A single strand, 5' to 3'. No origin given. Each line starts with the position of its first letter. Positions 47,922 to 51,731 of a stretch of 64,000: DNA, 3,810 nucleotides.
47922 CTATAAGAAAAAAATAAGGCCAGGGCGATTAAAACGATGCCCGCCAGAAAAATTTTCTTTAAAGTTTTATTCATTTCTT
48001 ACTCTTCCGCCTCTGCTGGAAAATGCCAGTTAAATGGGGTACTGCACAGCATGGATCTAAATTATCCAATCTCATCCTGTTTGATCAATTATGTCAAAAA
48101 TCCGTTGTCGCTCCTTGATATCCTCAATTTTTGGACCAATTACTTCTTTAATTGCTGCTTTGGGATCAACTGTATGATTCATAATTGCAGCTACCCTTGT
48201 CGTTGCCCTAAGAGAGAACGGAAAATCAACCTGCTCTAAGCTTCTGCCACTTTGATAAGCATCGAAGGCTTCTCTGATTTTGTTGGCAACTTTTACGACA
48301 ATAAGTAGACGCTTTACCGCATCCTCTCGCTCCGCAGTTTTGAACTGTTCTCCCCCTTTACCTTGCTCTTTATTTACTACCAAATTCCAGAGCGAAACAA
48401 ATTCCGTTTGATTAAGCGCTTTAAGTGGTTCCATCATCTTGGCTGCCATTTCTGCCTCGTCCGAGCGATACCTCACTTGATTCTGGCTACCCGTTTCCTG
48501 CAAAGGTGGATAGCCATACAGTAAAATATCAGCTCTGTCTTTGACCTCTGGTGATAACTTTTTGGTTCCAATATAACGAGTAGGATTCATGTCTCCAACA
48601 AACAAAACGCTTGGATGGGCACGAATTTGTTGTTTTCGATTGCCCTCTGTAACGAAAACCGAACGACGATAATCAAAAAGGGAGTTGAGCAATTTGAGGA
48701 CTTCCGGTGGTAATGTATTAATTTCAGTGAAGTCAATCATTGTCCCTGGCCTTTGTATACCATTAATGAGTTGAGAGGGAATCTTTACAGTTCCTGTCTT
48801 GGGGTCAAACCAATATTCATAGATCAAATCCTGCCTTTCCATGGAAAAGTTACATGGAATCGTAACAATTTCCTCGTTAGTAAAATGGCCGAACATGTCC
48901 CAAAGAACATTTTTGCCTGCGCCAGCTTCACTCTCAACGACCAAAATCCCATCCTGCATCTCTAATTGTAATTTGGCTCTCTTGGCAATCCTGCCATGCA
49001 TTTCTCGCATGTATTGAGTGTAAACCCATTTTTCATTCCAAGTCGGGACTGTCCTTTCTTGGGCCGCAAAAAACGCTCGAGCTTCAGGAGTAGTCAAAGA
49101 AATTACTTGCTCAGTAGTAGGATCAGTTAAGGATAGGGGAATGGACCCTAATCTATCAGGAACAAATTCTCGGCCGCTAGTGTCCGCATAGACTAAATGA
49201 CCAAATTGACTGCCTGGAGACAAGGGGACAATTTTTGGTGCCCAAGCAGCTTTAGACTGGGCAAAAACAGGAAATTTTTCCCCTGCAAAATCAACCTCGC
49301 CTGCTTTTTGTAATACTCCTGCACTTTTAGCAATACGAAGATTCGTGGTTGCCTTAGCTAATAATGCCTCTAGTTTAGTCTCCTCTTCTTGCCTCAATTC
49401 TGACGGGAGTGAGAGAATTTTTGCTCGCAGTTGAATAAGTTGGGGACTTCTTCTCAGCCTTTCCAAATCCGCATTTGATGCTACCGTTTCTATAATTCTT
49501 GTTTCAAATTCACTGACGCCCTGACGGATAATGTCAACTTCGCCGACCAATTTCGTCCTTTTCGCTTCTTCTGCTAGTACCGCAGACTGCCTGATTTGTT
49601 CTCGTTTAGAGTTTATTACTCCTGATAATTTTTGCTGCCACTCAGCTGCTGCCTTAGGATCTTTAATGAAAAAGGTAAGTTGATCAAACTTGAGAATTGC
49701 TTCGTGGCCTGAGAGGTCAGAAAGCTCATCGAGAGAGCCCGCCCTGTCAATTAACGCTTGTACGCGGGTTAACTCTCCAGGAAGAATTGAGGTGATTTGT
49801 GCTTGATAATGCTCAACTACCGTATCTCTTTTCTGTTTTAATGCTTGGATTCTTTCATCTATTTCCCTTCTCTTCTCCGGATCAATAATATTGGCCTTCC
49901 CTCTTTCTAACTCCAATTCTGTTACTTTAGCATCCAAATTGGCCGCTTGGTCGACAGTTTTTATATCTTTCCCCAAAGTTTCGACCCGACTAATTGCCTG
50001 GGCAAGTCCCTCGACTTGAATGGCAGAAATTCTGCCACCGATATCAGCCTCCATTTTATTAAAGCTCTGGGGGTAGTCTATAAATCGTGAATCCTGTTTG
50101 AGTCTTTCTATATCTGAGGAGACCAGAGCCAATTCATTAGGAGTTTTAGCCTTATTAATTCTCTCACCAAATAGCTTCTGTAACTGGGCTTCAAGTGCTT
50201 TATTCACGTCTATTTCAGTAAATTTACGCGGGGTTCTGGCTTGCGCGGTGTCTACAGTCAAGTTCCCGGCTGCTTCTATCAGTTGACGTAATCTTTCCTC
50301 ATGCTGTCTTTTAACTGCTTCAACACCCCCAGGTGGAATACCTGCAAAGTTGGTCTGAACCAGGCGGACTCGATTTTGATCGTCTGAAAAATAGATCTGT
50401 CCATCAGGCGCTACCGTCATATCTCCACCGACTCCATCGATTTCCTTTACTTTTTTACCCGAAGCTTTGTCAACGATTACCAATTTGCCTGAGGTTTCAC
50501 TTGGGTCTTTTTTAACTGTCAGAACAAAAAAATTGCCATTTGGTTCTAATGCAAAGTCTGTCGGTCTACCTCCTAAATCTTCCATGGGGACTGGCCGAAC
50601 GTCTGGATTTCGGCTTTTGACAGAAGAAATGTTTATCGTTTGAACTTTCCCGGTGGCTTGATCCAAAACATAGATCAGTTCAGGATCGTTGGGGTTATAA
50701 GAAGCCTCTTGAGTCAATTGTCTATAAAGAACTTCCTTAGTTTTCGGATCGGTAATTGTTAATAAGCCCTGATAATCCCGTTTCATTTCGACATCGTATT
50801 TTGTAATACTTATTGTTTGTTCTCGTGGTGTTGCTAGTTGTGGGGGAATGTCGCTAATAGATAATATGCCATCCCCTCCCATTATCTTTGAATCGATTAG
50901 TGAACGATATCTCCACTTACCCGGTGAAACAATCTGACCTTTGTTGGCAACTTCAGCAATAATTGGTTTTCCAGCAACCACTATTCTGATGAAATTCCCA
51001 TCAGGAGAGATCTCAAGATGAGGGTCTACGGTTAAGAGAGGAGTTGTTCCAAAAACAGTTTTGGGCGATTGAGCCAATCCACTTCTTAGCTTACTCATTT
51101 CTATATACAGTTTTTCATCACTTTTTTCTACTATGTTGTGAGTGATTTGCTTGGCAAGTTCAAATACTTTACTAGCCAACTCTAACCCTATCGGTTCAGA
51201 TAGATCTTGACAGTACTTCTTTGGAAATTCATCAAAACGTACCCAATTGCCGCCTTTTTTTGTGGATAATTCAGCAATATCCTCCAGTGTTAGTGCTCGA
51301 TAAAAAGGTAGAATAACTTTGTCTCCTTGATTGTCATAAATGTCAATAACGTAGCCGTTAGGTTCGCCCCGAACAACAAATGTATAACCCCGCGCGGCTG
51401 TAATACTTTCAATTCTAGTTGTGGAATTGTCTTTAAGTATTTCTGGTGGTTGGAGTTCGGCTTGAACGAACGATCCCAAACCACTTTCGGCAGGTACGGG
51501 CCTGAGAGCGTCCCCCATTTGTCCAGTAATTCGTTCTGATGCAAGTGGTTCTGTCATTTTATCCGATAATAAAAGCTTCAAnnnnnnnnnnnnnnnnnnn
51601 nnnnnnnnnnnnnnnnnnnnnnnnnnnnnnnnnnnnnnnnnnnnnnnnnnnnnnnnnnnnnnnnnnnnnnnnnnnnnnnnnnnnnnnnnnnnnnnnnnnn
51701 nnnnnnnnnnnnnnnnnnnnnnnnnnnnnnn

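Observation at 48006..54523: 6.5-kb cassette bounded by a 21-bp perfect direct repeat, carrying a toxin-antitoxin pair and an unfamiliar two-gene system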

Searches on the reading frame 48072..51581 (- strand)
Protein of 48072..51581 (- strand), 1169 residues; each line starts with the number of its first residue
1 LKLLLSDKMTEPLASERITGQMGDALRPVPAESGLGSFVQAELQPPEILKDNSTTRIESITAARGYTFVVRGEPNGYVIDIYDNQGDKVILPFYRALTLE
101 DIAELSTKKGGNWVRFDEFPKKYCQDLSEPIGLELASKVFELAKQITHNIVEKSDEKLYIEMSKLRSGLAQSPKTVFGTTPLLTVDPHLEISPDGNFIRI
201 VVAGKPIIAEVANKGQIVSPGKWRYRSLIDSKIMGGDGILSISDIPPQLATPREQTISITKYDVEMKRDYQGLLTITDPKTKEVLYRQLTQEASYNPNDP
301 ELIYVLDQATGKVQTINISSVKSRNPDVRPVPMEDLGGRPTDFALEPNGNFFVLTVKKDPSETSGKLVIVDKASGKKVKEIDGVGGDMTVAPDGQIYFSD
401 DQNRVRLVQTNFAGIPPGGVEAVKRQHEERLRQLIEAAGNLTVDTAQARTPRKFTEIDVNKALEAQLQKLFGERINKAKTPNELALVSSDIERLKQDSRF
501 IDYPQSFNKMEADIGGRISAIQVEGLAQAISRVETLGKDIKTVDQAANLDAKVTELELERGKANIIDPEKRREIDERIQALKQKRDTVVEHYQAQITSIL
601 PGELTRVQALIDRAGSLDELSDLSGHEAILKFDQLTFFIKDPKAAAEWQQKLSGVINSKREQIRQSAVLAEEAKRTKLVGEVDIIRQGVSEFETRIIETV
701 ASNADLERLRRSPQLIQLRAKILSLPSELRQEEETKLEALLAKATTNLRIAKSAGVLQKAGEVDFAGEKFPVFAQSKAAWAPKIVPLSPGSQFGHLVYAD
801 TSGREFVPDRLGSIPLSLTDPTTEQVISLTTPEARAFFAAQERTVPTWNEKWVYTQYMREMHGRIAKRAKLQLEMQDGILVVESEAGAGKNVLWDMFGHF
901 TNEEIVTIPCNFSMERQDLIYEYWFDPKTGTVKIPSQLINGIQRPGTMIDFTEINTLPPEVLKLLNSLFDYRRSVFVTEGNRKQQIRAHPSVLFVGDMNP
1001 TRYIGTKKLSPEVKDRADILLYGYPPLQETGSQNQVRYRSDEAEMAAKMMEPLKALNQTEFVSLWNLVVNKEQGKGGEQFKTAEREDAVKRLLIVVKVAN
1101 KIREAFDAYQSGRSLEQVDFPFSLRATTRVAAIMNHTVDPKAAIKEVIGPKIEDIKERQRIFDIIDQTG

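Call 12: search_protein_families(library=padloc, proteins=[window:48072-51581:-], max_evalue=0.01)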
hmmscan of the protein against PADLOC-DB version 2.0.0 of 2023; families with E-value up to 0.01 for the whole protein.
window:48072-51581:- (1169 aa): 0 families

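Call 13: search_protein_families(library=pfam, proteins=[window:48072-51581:-], max_evalue=0.01)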
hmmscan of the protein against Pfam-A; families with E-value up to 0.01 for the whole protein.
window:48072-51581:- (1169 aa): 1 family
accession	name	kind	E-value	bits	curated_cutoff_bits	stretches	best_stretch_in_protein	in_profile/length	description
PF07728.20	AAA_5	-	7.6e-13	49.1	22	1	885-1016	7-138/139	AAA domain (dynein-related subfamily)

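Call 28: find_homologous_proteins(query=window:48072-51581:-, max_evalue=0.00001)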
Query window:48072-51581:- (1169 aa): 1 proteins with E <= 0.00001 among 8000 candidates.
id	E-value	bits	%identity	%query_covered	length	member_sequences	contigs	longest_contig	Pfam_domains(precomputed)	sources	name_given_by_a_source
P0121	0.0e+0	1762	100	69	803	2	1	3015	PF07728.21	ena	-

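Call 42: search_protein_representatives(protein=window:48072-51581:-)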
Query: 1169 residues. Proteins with E-value up to 0.001 (for the whole library): 877; up to 1e-10: 321; up to 1e-30: 83. The best 150 are listed.
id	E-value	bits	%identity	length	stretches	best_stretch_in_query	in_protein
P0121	0.0e+00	1762.1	100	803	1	367-1169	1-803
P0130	1.5e-175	602.5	33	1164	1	18-1168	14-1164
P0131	3.7e-158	544.9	32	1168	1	37-1167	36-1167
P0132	1.4e-157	543.0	31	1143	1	43-1167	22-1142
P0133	1.5e-151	523.1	33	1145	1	214-1165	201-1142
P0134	6.5e-148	511.0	34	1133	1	271-1167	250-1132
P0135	2.5e-146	505.8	35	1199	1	269-1167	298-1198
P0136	2.1e-141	489.5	33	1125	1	293-1165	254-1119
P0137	9.3e-137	474.1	32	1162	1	204-1167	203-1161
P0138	2.3e-136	472.8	34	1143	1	270-1166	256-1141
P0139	1.3e-135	470.2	32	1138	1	296-1163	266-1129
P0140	2.1e-135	469.6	32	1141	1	288-1167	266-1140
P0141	6.3e-132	458.1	33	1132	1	268-1160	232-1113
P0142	3.0e-131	455.9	31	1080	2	842-1167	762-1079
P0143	1.3e-128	447.1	33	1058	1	340-1161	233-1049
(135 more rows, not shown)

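Call 43: search_protein_families(library=ncbifam, proteins=[window:48072-51581:-], max_evalue=0.1)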
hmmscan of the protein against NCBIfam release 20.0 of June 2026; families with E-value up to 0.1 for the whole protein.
window:48072-51581:- (1169 aa): 0 families

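Call 44: search_solved_structures(query=window:48072-51581:-, max_evalue=0.01)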
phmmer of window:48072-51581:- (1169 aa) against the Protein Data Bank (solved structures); distinct sequences matched with E-value up to 0.01: 2.
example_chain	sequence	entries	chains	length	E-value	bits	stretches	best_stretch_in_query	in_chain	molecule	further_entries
5c3c_A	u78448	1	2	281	3.4e-05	25.2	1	881-1027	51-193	CbbQ/NirQ/NorQ domain protein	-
6l1q_C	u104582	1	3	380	0.0004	21.6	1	881-1027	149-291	CbbQ protein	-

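Call 80: find_encoding_contigs(protein=P0130, flank=10000, max_places=4)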
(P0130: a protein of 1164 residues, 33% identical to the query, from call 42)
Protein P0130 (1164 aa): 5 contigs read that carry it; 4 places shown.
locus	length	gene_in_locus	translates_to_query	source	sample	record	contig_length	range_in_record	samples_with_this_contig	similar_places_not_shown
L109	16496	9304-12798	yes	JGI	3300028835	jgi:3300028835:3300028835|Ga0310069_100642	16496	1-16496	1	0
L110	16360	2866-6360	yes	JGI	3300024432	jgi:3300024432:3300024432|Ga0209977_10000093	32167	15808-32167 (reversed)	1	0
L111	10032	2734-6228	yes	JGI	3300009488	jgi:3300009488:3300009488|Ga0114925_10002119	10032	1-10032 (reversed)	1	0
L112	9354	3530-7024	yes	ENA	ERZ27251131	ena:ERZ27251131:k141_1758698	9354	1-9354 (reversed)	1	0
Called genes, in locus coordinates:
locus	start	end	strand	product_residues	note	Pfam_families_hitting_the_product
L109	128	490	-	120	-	PF01219:DAGK_prokar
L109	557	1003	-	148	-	PF09424:YqeY, PF02637:GatB_Yqey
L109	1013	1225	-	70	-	PF01165:Ribosomal_S21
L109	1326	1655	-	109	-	PF11969:DcpS_C, PF01230:HIT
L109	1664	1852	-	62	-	-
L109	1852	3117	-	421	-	PF13393:tRNA-synt_His, PF00587:tRNA-synt_2b, PF13393:tRNA-synt_His, PF03129:HGTP_anticodon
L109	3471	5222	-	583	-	PF01368:DHH, PF02272:DHHA1, PF17768:RecJ_OB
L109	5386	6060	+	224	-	PF00072:Response_reg, PF00486:Trans_reg_C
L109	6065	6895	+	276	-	PF00512:HisKA, PF02518:HATPase_c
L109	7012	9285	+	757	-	PF00092:VWA (weak)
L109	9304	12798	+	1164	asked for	PF13401:AAA_22 (faint), PF07728:AAA_5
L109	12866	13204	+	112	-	-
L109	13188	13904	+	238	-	PF03734:YkuD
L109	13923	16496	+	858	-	?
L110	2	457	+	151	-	PF02518:HATPase_c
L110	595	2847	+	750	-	PF00092:VWA (weak)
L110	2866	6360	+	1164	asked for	PF13401:AAA_22 (faint), PF07728:AAA_5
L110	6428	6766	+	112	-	-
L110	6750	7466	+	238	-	PF03734:YkuD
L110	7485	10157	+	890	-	PF26449:DUF8128, PF02534:T4SS-DNA_transf (faint), PF10412:TrwB_AAD_bind, PF12696:TraG-D_C (weak)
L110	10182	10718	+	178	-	-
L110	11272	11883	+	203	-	-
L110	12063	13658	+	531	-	-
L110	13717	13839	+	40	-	-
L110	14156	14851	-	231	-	-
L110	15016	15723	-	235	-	-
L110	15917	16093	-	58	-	-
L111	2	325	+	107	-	?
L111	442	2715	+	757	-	PF00092:VWA (weak)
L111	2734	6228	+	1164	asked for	PF13401:AAA_22 (faint), PF07728:AAA_5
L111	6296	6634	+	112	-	-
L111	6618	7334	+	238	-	PF03734:YkuD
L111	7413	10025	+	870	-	PF26449:DUF8128, PF02534:T4SS-DNA_transf (faint), PF10412:TrwB_AAD_bind, PF12696:TraG-D_C (weak)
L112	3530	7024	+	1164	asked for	PF13401:AAA_22 (faint), PF07728:AAA_5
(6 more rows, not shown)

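Call 83: search_protein_families(library=phrogs, proteins=[window:48072-51581:-], max_evalue=0.001)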
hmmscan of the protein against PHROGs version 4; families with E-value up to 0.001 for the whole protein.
window:48072-51581:- (1169 aa): 2 families
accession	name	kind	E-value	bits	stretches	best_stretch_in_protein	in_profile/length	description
phrog_249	-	moron, auxiliary metabolic gene and host takeover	1.2e-07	32.4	1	882-1026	132-279/380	porphyrin biosynthesis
phrog_16448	-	other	0.00089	18.6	0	861-1021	432-589/680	ATPase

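Call 84: predict_structure(alignment_id=A4)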
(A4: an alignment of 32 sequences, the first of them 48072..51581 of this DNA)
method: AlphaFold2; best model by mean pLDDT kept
length: 1169 residues; sequences in the alignment: 32
mean_pLDDT: 80.8   pTM: 0.50
mean pLDDT of the five models: 80.8, 80.2, 78.7, 78.1, 77.9
residues with pLDDT >= 90: 391; 70-90: 556; 50-70: 148; < 50: 74
segments of 3 or more residues with pLDDT < 50: 1-33, 132-135, 152-156, 168-179, 231-234, 438-453
pLDDT, mean of each block of 10 residues (from residue 1): 31 28 31 57 91 89 90 77 87 60 66 63 59 52 58 54 58 41 66 86 76 84 76 55 75 56 71 79 84 85 87 87 77 87 90 89 88 88 91 93 94 82 70 54 30 51 71 81 80 73 71 79 83 81 79 82 77 87 83 83 89 88 84 82 86 90 85 78 85 84 86 91 91 91 87 80 90 78 88 89 80 87 87 84 87 93 96 95 93 95 95 92 83 89 93 93 91 86 87 95 89 92 93 87 96 93 96 88 96 97 95 92 95 92 95 95 92
secondary structure, 60 per line:
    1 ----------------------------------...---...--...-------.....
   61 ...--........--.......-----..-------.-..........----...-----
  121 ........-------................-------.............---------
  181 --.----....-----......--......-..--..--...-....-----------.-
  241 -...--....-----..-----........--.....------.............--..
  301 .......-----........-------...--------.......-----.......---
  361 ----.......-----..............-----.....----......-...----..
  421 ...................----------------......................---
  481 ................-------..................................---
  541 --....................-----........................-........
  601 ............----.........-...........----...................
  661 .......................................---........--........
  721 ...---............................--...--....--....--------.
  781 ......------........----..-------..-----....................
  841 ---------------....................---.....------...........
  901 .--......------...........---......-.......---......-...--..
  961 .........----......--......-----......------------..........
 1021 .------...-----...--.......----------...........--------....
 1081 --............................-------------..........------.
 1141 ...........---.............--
elements in order (helices of 4 or more, strands of 3 or more residues): E41-43 E56-63 E66-73 E76-82 H99-108 E113-115 H121-128 H136-151 E159-161 H162-171 E188-191 E197-202 E205-210 E224-227 H247-250 E263-267 E273-277 E284-296 E299-307 E313-317 E328-330 E339-345 E351-357 E365-371 E377-390 E396-400 E405-410 H419-439 H456-477 H481-496 H504-537 H543-562 H568-591 H593-612 H617-625 H627-637 H642-699 H703-710 H713-723 H727-754 E757-759 E762-765 E768-771 E780-786 E793-800 H821-840 H856-875 E879-883 H890-901 E904-909 H916-920 E921-926 E930-935 H937-943 E947-952 H959-969 E974-979 E982-987 E993-998 H1011-1016 E1017-1021 E1028-1030 E1036-1038 H1041-1047 H1058-1068 H1077-1080 H1083-1110 H1124-1133 H1140-1151 H1155-1167

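Call 106: search_solved_structures(query=A4, max_evalue=0.1)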
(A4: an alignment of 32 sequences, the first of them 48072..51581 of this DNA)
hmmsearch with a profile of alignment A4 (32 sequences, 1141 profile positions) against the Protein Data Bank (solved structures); distinct sequences matched with E-value up to 0.1: 13.
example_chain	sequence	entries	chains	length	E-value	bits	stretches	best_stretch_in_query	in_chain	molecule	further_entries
6i27_A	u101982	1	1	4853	2.3e-30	108.4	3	918-993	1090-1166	Midasin,Midasin,Midasin,Midasin,Midasin,Midasin,Midasin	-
6i26_A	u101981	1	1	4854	2.3e-30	108.4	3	918-993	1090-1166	Midasin,Midasin,Midasin,Midasin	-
6hyp_A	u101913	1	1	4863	2.3e-30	108.4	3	918-993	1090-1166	Midasin,Midasin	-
5jcs_s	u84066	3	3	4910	2.5e-30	108.3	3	918-993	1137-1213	Midasin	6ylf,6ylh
6or5_A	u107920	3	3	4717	1.2e-27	99.4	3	829-993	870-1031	Midasin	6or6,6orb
5c3c_A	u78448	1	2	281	1.3e-12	49.6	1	861-1018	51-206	CbbQ/NirQ/NorQ domain protein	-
6l1q_C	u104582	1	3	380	8.9e-10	40.2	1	861-1008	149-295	CbbQ protein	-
9qh4_A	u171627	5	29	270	2.3e-05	25.6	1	860-1005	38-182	Protein NorQ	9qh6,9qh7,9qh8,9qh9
9qhd_A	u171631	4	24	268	7.7e-05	23.9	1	860-1002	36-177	Nitric oxide reductase NorQ protein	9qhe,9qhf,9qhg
4lj8_A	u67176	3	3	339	0.015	16.3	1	917-972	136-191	Chaperone protein ClpB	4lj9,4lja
4lj4_A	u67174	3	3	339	0.015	16.3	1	917-972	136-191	Chaperone protein ClpB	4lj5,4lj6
4lj7_A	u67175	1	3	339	0.016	16.2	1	917-972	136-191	Chaperone protein ClpB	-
1qvr_A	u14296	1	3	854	0.08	13.9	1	917-972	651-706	ClpB protein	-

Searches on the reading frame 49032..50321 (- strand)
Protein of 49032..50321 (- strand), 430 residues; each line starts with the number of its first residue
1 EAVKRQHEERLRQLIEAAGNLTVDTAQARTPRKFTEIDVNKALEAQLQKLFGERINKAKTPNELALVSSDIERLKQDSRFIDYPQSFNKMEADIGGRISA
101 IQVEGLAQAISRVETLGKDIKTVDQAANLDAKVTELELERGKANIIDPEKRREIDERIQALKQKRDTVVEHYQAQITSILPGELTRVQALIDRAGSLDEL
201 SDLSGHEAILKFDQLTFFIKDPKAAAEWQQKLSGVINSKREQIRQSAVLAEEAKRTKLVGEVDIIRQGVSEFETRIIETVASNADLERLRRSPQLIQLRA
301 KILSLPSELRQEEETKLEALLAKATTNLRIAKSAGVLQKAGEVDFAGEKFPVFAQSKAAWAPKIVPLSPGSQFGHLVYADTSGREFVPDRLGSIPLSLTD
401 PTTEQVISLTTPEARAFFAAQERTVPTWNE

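Call 124: search_protein_families(library=pfam, proteins=[window:49032-50321:-], max_evalue=10)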
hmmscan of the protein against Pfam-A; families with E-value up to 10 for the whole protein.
window:49032-50321:- (430 aa): 4 families
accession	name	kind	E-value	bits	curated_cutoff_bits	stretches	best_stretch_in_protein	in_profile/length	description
PF03732.24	Retrotrans_gag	-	0.15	12.7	24.1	0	144-176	39-70/97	Retrotransposon gag protein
PF01935.23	DUF87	-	0.38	11.2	23.2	1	31-150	81-203/220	Helicase HerA, central domain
PF08641.17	Mis14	-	3.6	8.4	24.9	1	6-95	37-121/133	Kinetochore protein Mis14 like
PF08946.15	Osmo_CC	-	5.6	7.8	24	1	153-170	23-40/46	Osmosensory transporter coiled coil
